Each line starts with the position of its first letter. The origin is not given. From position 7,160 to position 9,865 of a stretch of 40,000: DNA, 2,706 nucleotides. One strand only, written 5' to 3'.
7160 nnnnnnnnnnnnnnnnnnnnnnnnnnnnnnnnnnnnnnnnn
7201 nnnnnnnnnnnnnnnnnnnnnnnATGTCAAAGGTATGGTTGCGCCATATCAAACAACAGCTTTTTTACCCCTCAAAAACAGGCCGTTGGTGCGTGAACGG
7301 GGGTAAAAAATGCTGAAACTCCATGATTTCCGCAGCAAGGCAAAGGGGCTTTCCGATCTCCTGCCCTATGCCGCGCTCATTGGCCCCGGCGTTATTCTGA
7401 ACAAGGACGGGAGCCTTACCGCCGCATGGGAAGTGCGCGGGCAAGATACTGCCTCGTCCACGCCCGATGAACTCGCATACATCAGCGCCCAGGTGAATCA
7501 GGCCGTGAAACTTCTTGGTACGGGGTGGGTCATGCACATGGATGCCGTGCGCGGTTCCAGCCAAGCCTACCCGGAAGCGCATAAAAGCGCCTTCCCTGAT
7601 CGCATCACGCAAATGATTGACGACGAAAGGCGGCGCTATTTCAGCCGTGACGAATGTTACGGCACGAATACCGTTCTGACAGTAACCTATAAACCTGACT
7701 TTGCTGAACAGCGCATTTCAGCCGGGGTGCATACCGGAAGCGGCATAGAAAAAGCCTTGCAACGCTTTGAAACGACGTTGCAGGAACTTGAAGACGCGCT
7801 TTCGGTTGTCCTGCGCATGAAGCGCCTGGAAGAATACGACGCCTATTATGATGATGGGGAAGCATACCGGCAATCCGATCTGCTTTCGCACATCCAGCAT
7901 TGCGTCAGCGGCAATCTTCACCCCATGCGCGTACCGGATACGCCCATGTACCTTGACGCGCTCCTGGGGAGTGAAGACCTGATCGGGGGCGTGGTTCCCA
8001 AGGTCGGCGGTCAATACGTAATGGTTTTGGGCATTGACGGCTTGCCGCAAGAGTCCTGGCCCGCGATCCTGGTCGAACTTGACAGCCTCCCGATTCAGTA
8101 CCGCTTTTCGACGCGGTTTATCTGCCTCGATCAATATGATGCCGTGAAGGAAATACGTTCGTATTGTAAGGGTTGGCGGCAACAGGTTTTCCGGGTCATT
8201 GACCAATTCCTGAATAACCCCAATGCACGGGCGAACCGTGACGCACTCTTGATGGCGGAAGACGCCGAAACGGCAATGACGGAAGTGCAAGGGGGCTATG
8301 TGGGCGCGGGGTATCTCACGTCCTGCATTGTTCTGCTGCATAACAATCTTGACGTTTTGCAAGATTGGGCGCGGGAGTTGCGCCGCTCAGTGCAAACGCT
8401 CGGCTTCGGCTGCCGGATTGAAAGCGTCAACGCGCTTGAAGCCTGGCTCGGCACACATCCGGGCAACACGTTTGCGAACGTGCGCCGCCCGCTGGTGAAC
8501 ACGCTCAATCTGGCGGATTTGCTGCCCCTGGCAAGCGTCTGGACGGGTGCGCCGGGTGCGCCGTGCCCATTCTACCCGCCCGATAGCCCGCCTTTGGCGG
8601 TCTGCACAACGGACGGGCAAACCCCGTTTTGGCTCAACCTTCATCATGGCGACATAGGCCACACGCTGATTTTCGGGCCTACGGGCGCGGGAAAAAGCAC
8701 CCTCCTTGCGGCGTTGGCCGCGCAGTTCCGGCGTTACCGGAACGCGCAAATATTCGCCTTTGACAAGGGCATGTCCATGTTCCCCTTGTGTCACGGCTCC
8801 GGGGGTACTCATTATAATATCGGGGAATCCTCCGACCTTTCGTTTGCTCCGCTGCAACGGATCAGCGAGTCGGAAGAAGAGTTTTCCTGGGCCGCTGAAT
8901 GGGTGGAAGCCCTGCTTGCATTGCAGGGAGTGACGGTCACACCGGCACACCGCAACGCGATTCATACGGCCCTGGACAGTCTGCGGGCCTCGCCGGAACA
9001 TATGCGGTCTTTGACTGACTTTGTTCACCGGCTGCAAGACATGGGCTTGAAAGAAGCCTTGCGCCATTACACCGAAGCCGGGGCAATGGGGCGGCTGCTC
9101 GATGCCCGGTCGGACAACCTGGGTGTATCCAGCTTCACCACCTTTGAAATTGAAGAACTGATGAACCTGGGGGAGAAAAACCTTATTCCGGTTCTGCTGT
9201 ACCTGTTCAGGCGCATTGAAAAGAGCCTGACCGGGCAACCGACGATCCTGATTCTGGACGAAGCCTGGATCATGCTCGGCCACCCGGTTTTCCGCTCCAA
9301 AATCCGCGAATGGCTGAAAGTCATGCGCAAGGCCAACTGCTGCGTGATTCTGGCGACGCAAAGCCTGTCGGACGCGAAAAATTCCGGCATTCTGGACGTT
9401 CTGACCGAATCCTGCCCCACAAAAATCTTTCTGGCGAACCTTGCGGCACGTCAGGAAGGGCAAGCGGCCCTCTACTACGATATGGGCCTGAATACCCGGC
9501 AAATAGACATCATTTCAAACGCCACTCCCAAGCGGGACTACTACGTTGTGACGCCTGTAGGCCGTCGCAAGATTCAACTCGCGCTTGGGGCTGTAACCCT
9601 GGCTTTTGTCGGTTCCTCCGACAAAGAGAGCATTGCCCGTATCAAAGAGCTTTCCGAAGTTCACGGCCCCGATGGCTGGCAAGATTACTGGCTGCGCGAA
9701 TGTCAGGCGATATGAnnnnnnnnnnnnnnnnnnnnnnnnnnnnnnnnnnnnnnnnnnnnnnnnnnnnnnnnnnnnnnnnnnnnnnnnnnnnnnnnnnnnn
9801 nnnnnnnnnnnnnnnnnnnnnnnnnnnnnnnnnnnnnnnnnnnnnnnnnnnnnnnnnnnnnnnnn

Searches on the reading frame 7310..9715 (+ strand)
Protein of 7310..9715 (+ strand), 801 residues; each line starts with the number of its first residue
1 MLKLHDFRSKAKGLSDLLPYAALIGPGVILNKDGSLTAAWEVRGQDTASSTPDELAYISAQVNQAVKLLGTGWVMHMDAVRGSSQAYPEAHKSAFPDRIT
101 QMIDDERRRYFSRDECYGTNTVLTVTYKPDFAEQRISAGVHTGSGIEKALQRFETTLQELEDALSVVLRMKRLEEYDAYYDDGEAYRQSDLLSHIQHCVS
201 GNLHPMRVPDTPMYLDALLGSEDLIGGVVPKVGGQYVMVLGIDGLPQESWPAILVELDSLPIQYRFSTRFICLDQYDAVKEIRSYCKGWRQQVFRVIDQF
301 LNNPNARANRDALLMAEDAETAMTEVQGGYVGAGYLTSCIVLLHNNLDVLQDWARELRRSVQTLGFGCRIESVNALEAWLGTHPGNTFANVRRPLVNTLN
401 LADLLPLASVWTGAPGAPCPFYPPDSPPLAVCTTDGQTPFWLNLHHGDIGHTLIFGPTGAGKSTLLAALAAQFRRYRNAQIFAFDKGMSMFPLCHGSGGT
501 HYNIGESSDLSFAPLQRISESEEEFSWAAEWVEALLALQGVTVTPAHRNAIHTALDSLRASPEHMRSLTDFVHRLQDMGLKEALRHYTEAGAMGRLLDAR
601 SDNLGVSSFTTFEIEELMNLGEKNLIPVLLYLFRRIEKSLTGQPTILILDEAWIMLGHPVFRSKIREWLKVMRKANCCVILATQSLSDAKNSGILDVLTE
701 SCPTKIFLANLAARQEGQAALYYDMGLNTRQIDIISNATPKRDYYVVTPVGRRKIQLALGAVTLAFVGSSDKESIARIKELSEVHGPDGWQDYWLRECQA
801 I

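Call 25: search_protein_families(library=pfam, proteins=[window:7310-9715:+], max_evalue=0.01)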
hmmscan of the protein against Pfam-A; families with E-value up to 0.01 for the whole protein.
window:7310-9715:+ (801 aa): 10 families
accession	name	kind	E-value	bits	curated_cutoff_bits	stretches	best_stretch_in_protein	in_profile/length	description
PF03135.19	CagE_TrbE_VirB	-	1.7e-10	41.6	21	1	184-392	9-204/204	CagE, TrbE, VirB family, component of type IV transporter system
PF19044.6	P-loop_TraG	-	2e-10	40.4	25.8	2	582-709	186-317/413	TraG P-loop domain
PF13401.12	AAA_22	-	0.00012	22.9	27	0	450-476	6-32/130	AAA domain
PF13476.12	AAA_23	-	0.00019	22.6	27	1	450-470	20-40/201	AAA domain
PF13191.12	AAA_16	-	0.00019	22.4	32.6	1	445-578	20-147/167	AAA ATPase domain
PF13555.12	AAA_29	-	0.0002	21.5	27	1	450-471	23-44/61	P-loop containing region of AAA domain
PF00005.33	ABC_tran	-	0.00021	22.3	25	1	451-475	13-37/137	ABC transporter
PF12846.13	AAA_10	-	0.001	18.6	27.5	0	641-708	238-301/362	AAA-like domain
PF01935.23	DUF87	-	0.0026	18.3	23.2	1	451-485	25-59/220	Helicase HerA, central domain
PF13304.12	AAA_21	-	0.0032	18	27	0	452-473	2-25/304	AAA domain, putative AbiEii toxin, Type IV TA system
